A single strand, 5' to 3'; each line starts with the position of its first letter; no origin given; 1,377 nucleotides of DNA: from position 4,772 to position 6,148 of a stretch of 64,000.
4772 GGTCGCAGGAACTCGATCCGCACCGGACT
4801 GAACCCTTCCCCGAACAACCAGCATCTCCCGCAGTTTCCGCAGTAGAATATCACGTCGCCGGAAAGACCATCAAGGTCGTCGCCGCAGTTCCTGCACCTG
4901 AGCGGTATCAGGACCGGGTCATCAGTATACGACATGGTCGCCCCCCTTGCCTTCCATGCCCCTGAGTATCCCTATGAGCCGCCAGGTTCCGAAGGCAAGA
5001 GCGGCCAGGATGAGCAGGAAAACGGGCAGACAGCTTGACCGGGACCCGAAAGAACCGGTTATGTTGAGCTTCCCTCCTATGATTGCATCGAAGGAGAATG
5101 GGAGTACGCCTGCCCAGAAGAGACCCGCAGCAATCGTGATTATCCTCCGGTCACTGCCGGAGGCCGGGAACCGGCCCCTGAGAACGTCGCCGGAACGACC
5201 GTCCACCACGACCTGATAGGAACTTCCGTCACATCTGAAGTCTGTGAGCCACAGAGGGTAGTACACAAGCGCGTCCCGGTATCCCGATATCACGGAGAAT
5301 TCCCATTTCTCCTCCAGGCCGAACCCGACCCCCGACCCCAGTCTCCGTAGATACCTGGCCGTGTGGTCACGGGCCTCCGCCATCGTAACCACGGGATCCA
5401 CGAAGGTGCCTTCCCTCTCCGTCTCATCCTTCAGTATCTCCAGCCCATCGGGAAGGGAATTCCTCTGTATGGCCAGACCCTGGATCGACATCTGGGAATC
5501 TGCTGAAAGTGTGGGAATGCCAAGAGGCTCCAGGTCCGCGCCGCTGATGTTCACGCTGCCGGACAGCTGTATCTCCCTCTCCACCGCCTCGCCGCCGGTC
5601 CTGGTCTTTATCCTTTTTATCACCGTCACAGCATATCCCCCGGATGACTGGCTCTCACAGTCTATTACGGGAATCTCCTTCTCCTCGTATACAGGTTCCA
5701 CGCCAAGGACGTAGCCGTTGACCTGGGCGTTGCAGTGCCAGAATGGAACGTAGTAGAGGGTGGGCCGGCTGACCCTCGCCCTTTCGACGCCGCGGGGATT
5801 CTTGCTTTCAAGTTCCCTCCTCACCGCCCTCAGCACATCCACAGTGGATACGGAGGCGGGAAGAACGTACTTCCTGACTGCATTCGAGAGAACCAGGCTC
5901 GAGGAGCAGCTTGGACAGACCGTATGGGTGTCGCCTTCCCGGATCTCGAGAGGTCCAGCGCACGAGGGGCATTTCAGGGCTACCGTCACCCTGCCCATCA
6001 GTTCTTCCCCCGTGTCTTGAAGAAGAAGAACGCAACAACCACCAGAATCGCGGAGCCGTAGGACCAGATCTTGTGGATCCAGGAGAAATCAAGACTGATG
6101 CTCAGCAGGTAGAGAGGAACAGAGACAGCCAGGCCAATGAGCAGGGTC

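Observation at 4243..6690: Three translationally coupled, paralogous zinc-ribbon proteins with no recognisable family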

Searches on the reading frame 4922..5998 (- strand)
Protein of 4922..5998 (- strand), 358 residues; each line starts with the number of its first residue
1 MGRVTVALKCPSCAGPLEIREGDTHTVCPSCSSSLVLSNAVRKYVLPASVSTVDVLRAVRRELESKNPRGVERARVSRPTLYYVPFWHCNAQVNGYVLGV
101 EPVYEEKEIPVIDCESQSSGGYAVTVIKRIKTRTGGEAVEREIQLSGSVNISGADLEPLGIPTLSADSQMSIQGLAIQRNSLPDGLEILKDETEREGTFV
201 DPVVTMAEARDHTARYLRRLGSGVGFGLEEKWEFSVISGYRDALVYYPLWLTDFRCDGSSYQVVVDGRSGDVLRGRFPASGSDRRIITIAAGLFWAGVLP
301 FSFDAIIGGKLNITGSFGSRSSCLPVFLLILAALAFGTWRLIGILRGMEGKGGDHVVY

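Call 3: search_protein_families(library=pfam, proteins=[window:4922-5998:-], max_evalue=1)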
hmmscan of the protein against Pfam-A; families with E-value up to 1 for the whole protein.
window:4922-5998:- (358 aa): 11 families
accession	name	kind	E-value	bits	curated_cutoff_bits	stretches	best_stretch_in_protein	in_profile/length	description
PF23547.1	Zn_ribbon_FGT1_1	-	0.0022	18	27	1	8-37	3-32/35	FORGETTER1 first zinc ribbon domain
PF09297.16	Zn_ribbon_NUD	-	0.0026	17.8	24.8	1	10-32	6-28/32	NADH pyrophosphatase zinc ribbon domain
PF01396.24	Zn_ribbon_Top1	-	0.0077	16.4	32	0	9-22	3-16/39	Topoisomerase DNA binding C4 zinc finger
PF03119.21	DNA_ligase_ZBD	-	0.029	14.7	25.8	1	9-29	1-21/27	NAD-dependent DNA ligase C4 zinc finger domain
PF08271.17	Zn_Ribbon_TF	-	0.065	13.2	29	1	9-31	2-25/43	TFIIB zinc-binding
PF22747.2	Zn_ribbon_DUF2089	-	0.089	13.4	27.6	0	10-34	1-21/32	DUF2089 zinc ribbon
PF22191.2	IBR_1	-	0.14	12.5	27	1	8-32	4-28/47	IBR domain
PF25164.1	CoiA_N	-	0.16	11.9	26.3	0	9-24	19-34/50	Competence protein CoiA, N-terminal domain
PF12773.13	DZR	-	0.23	12.1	27.3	1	9-35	14-34/45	Double zinc ribbon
PF06677.18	Auto_anti-p27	-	0.57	10.7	24.1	1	9-31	17-39/40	Sjogren's syndrome/scleroderma autoantigen 1 (Autoantigen p27)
PF14803.11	Zn_ribbon_Nudix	-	0.98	9.8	25.6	0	10-32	3-29/34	Nudix N-terminal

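Call 4: search_protein_families(library=ncbifam, proteins=[window:4922-5998:-], max_evalue=1)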
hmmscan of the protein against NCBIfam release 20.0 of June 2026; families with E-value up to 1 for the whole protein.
window:4922-5998:- (358 aa): 1 family
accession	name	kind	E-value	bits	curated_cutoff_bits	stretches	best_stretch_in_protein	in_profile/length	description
NF011481.0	PRK14890.1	equivalog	0.043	13.8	61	1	8-42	10-45/61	putative Zn-ribbon RNA-binding protein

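Call 9: find_homologous_proteins(query=window:4922-5998:-, max_evalue=0.001)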
Query window:4922-5998:- (358 aa): 86 proteins with E <= 0.001 among 8000 candidates.
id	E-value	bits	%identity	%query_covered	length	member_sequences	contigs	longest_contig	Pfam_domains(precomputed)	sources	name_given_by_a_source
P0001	3.8e-221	752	92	100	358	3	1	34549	-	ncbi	-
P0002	4.6e-182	623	78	99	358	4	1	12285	-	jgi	-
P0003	2.1e-177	608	73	100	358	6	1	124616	-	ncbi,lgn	ncbi:MAG: zinc ribbon domain-containing protein [Candidatus Aegiribacteria sp.]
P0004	1.5e-176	605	72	100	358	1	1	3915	-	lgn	-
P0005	8.8e-174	596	72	100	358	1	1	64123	-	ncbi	-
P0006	6.0e-173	593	70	100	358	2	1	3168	-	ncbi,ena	-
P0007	2.0e-172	591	71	100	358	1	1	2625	-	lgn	-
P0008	5.1e-172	590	71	100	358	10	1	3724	-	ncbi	-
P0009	2.5e-171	588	71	100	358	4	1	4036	-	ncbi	-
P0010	1.5e-169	582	70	100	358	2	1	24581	-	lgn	-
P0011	3.3e-169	581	72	100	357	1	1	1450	-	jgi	jgi:predicted RNA-binding Zn-ribbon protein involved in translation (DUF1610 family)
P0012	6.1e-169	580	69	100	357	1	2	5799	-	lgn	-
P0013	6.9e-169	580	69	100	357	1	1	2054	-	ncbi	-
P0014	1.7e-168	578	69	100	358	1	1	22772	-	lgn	-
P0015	7.8e-168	576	69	100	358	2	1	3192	-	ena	-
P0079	3.3e-60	222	40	79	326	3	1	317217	-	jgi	jgi:hypothetical protein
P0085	6.6e-13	67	25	80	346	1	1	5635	-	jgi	jgi:hypothetical protein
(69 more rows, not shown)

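Call 14: find_encoding_contigs(protein=P0085, flank=6000, max_places=3)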
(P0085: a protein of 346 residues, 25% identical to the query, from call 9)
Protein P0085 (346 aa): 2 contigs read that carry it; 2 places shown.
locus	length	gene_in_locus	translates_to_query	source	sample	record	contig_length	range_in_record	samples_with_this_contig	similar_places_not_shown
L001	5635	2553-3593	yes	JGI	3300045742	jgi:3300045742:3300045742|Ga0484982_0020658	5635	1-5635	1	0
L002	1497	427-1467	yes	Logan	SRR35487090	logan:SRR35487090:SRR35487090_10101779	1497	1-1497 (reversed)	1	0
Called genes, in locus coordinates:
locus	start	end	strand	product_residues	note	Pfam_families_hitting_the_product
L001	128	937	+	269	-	-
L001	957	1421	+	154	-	PF04073:tRNA_edit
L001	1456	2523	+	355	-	-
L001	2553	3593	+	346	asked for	-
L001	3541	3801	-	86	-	-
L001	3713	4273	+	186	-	-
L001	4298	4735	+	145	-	PF01042:Ribonuc_L-PSP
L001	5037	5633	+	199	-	?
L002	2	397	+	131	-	?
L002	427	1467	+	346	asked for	-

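Call 15: find_encoding_contigs(protein=P0079, flank=8000, max_places=3)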
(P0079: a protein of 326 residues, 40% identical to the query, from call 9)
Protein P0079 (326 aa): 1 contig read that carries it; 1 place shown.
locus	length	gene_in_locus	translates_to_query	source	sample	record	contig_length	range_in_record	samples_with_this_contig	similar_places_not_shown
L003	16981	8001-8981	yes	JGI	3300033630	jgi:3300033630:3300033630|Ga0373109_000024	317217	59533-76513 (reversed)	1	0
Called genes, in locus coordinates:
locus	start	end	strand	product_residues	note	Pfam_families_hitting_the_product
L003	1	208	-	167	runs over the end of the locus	-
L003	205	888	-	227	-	PF00702:Hydrolase, PF13419:HAD_2, PF13242:Hydrolase_like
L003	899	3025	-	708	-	PF17391:Urocanase_N, PF01175:Urocanase, PF17392:Urocanase_C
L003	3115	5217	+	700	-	PF00246:Peptidase_M14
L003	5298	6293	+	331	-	PF01075:Glyco_transf_9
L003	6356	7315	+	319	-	PF04230:PS_pyruv_trans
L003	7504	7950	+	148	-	-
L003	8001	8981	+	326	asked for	-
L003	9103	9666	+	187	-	-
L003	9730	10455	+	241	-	PF20772:TACO1_YebC_N, PF01709:Transcrip_reg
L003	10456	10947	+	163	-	PF02075:RuvC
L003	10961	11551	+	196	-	PF14520:HHH_5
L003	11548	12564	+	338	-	PF05496:RuvB_N, PF13191:AAA_16 (faint), PF00004:AAA, PF07728:AAA_5 (weak), PF17864:AAA_lid_4, PF05491:WHD_RuvB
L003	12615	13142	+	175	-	PF02677:QueH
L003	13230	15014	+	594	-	PF01839:FG-GAP (faint), PF13517:FG-GAP_3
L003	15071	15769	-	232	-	PF00535:Glycos_transf_2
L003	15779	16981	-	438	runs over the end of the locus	PF02310:B12-binding, PF04055:Radical_SAM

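Call 16: search_solved_structures(query=A1, max_evalue=10)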
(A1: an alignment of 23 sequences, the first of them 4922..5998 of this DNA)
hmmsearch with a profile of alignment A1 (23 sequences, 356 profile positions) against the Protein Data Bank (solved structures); distinct sequences matched with E-value up to 10: 39.
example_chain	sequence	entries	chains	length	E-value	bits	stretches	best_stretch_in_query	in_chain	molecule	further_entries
9egv_A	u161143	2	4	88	0.011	17.9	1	4-36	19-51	RanBP-type and C3HC4-type zinc finger-containing protein 1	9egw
8hil_L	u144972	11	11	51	0.076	15.2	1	4-45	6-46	DNA-directed RNA polymerases II, IV and V subunit 12 | DNA-directed RNA polymerase II, IV and V subunit 12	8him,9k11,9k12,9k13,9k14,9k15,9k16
3j0k_L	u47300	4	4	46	0.081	15.1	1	9-45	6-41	DNA-directed RNA polymerases I, II, and III 7.7 kDa polypeptide | DNA-DIRECTED RNA POLYMERASES I, II, AND III SUBUNIT RPABC4, RPB12 | DNA-directed RNA polymeras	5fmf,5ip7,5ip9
1i3q_L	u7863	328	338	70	0.1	14.8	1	5-45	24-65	DNA-DIRECTED RNA POLYMERASE II 7.7KD POLYPEPTIDE | DNA-directed RNA polymerase II, chain RPB12 | DNA-directed RNA polymerases I, II, and III 7.7 kDa polypeptide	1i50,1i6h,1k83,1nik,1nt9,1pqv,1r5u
8eaz_A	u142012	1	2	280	0.1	14.8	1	4-36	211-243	RanBP-type and C3HC4-type zinc finger-containing protein 1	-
7eu0_L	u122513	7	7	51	0.11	14.7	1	6-45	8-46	DNA-directed RNA polymerases II, IV and V subunit 12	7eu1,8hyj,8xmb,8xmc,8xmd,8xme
8bws_L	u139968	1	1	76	0.13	14.5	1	5-45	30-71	DNA-directed RNA polymerases I, II, and III subunit RPABC4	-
2jne_A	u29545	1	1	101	0.14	14.4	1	6-35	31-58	Hypothetical protein yfgJ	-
7qep_D7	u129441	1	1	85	0.16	14.1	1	4-38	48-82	40S RIBOSOMAL PROTEIN S27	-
7m4m_A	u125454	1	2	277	0.18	14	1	23-68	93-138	E3 ubiquitin-protein ligase RNF216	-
8eb0_A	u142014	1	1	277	0.18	14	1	23-68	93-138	E3 ubiquitin-protein ligase RNF216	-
5xyi_b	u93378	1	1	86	0.23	13.6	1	4-40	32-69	40S ribosomal protein S27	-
4bts_A5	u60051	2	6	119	0.34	13.1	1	22-64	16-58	40S RIBOSOMAL PROTEIN RPS26E | RIBOSOMAL PROTEIN S26E CONTAINING PROTEIN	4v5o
7z0h_L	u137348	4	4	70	0.34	13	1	9-45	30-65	DNA-directed RNA polymerases I, II, and III subunit RPABC4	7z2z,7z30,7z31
2m0d_A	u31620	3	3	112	0.35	13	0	16-45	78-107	Zinc finger and BTB domain-containing protein 17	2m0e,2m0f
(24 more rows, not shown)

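Call 21: predict_structure(alignment_id=A1)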
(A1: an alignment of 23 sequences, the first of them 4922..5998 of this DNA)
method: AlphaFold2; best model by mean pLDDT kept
length: 358 residues; sequences in the alignment: 23
mean_pLDDT: 78.1   pTM: 0.62
mean pLDDT of the five models: 78.1, 77.8, 77.0, 76.9, 72.2
residues with pLDDT >= 90: 69; 70-90: 196; 50-70: 78; < 50: 15
segments of 3 or more residues with pLDDT < 50: 1-5, 347-353
pLDDT, mean of each block of 10 residues (from residue 1): 53 77 73 75 88 92 83 87 90 92 86 57 69 90 89 73 55 61 81 84 87 89 86 90 90 85 88 77 69 80 75 62 79 82 58 50
secondary structure, 60 per line:
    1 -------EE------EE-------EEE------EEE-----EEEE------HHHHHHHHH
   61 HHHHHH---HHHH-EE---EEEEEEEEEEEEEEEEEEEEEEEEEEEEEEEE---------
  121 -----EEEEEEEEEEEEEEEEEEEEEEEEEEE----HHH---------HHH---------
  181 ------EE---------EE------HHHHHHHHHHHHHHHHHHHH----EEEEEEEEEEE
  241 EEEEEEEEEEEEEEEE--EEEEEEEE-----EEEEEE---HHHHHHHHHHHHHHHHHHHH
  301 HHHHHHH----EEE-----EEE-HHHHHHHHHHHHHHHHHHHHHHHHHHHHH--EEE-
elements in order: E25-27 E34-36 E42-45 H52-66 H70-73 E80-111 E126-152 H206-225 E230-256 E259-266 E272-277 H281-307 E312-314 E320-322 H324-352 E355-357

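Call 22: search_protein_representatives(alignment_id=A1)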
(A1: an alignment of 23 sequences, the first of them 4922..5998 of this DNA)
Query: 23 sequences, 356 profile positions. Proteins with E-value up to 0.001 (for the whole library): 4226; up to 1e-10: 1084; up to 1e-30: 97. The best 150 are listed.
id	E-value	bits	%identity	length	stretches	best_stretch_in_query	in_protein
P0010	1.3e-143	494.8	-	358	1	1-356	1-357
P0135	7.6e-131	452.8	-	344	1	2-340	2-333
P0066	1.2e-118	412.7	-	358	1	3-355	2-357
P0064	1.5e-114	399.2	-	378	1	5-349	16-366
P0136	7.1e-113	393.6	-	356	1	2-355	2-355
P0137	9.8e-109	380.0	-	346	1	3-350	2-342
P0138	3.4e-108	378.2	-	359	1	6-351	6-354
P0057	5.8e-108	377.5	-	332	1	3-356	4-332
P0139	3.0e-89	315.9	-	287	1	73-351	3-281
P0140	8.9e-70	251.9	-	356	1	3-345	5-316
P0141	4.8e-64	233.0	-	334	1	3-350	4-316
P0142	1.1e-63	231.9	-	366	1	4-315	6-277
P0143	3.5e-63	230.2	-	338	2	138-348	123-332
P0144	3.9e-63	230.0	-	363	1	3-347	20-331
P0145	4.8e-63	229.7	-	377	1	5-354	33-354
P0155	5.4e-57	209.8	-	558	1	3-345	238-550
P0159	9.3e-54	199.2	-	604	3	133-327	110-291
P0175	2.0e-43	165.2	-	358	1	5-342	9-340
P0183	6.9e-40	153.6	-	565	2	3-109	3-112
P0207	1.2e-33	133.1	-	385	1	1-344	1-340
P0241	2.0e-28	115.8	-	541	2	5-98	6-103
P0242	2.0e-28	115.8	-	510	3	3-100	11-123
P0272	1.3e-25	106.6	-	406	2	6-117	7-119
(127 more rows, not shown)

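Call 24: list_cluster_members(proteins=[P0140, P0141, P0142, P0145, P0155, P0159, P0183, P0241, P0175, P0207])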
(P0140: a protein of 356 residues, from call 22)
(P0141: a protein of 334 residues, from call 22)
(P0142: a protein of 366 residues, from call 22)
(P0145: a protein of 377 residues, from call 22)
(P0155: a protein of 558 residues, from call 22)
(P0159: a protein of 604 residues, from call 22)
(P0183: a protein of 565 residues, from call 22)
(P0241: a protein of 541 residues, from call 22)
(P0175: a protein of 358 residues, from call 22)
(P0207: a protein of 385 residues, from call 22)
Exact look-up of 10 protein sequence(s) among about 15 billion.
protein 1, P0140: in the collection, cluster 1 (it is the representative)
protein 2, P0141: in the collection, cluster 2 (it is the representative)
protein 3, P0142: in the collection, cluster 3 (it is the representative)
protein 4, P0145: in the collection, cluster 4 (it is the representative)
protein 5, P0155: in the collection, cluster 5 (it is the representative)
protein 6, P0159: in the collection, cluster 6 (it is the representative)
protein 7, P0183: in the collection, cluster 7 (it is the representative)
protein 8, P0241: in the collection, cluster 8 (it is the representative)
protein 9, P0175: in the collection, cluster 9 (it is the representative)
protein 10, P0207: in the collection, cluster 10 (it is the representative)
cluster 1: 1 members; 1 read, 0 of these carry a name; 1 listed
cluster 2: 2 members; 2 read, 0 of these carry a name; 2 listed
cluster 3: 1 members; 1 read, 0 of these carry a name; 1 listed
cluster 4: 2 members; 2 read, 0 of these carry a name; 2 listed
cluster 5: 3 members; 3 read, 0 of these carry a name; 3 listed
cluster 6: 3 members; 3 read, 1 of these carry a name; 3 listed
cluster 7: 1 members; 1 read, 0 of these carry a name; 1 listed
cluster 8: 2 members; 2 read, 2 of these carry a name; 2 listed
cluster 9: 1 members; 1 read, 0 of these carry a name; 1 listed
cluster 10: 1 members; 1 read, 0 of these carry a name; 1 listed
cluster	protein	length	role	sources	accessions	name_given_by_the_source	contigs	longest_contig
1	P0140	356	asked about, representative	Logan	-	-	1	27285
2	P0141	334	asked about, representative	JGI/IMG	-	-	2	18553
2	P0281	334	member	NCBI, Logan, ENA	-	-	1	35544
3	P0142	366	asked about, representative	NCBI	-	-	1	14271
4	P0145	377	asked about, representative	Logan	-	-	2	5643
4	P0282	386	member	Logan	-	-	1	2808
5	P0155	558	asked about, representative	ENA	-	-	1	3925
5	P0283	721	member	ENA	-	-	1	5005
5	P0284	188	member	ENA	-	-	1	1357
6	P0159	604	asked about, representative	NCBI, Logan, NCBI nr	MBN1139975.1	MAG: hypothetical protein JXM73_25625 [Anaerolineae bacterium] | hypothetical protein [Anaerolineae bacterium]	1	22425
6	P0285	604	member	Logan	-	-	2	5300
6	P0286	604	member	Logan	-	-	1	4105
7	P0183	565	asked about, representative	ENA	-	-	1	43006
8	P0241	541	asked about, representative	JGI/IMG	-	hypothetical protein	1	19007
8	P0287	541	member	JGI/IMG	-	DNA-directed RNA polymerase subunit RPC12/RpoP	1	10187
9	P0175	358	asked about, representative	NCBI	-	-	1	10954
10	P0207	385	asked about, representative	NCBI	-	-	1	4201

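Call 25: fold_search(model_id=the predicted structure, library=pdb)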
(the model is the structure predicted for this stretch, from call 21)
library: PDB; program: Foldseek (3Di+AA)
matches with E <= 10: 205; with E <= 0.001: 0
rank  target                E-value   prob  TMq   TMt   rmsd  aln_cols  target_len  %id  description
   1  1uun_A                2.6e-01  0.04  0.09  0.13  15.7       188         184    7  Main porin from Mycobacterium smegmatis (MspA) (released 2004-02-26)
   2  1b35_C                2.9e-01  0.03  0.07  0.08  22.9       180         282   13  CRICKET PARALYSIS VIRUS (CRPV) (released 1999-08-09)
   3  8hx3_A                3.4e-01  0.03  0.07  0.07  33.5       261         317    8  crystal structure of secreted coleopteran active protein (Sip) (released 2023-07-12)
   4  6qz9_0A               3.8e-01  0.02  0.06  0.06  40.3       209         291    6  The cryo-EM structure of the collar complex and tail axis in bacteriophage phi29 (released 2019-06-12)
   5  6fhs_A                4.3e-01  0.02  0.09  0.07  21.9       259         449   12  CryoEM Structure of INO80core (released 2018-04-25)
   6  1vl4_A                4.8e-01  0.02  0.07  0.06  26.2       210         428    8  CRYSTAL STRUCTURE OF A PUTATIVE MODULATOR OF A DNA GYRASE (TM0727) FROM THERMOTOGA MARITIMA MSB8 AT 1.95 A RESOLUTION (released 2004-09-21)
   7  8xm5_A                5.4e-01  0.02  0.07  0.03  23.4       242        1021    9  Cryo-EM structure of SARS-CoV-2 Omicron EG.5 spike protein(6P), RBD-closed state (released 2024-07-03)
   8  1pre_B                6.0e-01  0.04  0.08  0.07  30.6       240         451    7  PROAEROLYSIN (released 1996-10-14)
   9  8qyv_X                6.0e-01  0.02  0.09  0.08  21.4       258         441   13  SWR1-hexasome complex (released 2024-10-02)
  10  8xvg_E                6.7e-01  0.02  0.08  0.07  21.2       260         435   10  Structure of human NuA4/TIP60 complex (released 2024-07-24)
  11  6rb9_A                7.1e-01  0.01  0.05  0.07  21.5       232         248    4  The pore structure of Clostridium perfringens epsilon toxin (released 2019-06-19)
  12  6igm_F                8.9e-01  0.03  0.07  0.07  15.2       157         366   12  Cryo-EM Structure of Human SRCAP Complex (released 2019-07-24)
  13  4zwj_C                1.1e+00  0.02  0.09  0.05  26.9       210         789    8  Crystal structure of rhodopsin bound to arrestin by femtosecond X-ray laser (released 2015-07-29)
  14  1z52_B                1.1e+00  0.02  0.08  0.07  31.3       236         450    8  Proaerolysin Mutant W373L (released 2006-03-07)
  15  3c0n_A                1.2e+00  0.02  0.07  0.06  30.0       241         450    8  Crystal structure of the proaerolysin mutant Y221G at 2.2 A (released 2008-02-12)
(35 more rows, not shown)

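Call 26: search_protein_families(library=pfam, proteins=[P0155, P0283, P0159, P0183, P0241, P0242, P0140, P0145, P0207, P0272], max_evalue=0.01)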
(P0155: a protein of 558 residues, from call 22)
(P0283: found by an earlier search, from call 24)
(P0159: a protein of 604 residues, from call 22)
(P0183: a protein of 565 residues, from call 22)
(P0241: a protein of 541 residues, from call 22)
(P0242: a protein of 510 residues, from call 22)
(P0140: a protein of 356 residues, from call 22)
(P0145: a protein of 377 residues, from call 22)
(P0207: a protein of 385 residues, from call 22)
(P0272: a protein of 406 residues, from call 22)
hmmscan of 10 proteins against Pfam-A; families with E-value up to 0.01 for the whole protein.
P0155 (558 aa): 4 families
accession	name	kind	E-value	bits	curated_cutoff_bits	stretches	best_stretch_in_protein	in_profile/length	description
PF00069.31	Pkinase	-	4e-13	49.8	31.7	1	13-101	157-253/263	Protein kinase domain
PF13191.12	AAA_16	-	1.1e-10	42.7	32.6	1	158-213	2-57/167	AAA ATPase domain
PF07714.23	PK_Tyr_Ser-Thr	-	2e-08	34.3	23.1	1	15-100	166-249/258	Protein tyrosine and serine/threonine kinase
PF13401.12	AAA_22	-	0.0039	17.9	27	1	180-205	5-30/130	AAA domain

P0283 (721 aa): 8 families
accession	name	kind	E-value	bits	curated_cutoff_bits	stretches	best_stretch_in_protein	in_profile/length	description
PF00069.31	Pkinase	-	2.3e-52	178.4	31.7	1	10-263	1-252/263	Protein kinase domain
PF07714.23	PK_Tyr_Ser-Thr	-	1.5e-39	136.3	23.1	1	12-263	3-249/258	Protein tyrosine and serine/threonine kinase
PF13191.12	AAA_16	-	5.9e-10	40.3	32.6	1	321-376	2-57/167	AAA ATPase domain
PF14531.12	Kinase-like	-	5.4e-07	29.6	25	1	132-262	162-289/289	Kinase-like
PF03109.22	ABC1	-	6.7e-07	29.1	22.9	1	89-162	142-214/244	ABC1 atypical kinase-like domain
PF06293.20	Kdo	-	1.1e-05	25.4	21.3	1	55-152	57-155/207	Lipopolysaccharide kinase (Kdo/WaaP) family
PF01636.29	APH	-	0.0013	18.9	23.2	0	127-166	157-201/239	Phosphotransferase enzyme family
PF13401.12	AAA_22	-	0.0051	17.6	27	0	343-368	5-30/130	AAA domain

P0159 (604 aa): 0 families

P0183 (565 aa): 0 families

P0241 (541 aa): 1 family
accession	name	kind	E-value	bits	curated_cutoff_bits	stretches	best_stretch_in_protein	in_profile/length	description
PF09297.16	Zn_ribbon_NUD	-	0.00061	19.9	24.8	1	11-36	6-31/32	NADH pyrophosphatase zinc ribbon domain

P0242 (510 aa): 0 families

P0140 (356 aa): 1 family
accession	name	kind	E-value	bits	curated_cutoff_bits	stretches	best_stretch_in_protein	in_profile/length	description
PF23548.1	Zn_ribbon_FGT1_2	-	0.0051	16.8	27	0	10-35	3-28/35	FORGETTER1 second zinc ribbon domain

P0145 (377 aa): 1 family
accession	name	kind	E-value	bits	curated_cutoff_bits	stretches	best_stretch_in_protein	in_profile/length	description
PF23548.1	Zn_ribbon_FGT1_2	-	0.0094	16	27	1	35-61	2-28/35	FORGETTER1 second zinc ribbon domain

P0207 (385 aa): 0 families

P0272 (406 aa): 1 family
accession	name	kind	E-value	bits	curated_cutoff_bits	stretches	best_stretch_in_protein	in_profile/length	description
PF17915.7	zf_Rg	-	0.0039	17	25.5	1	10-35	9-34/49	Reverse gyrase zinc finger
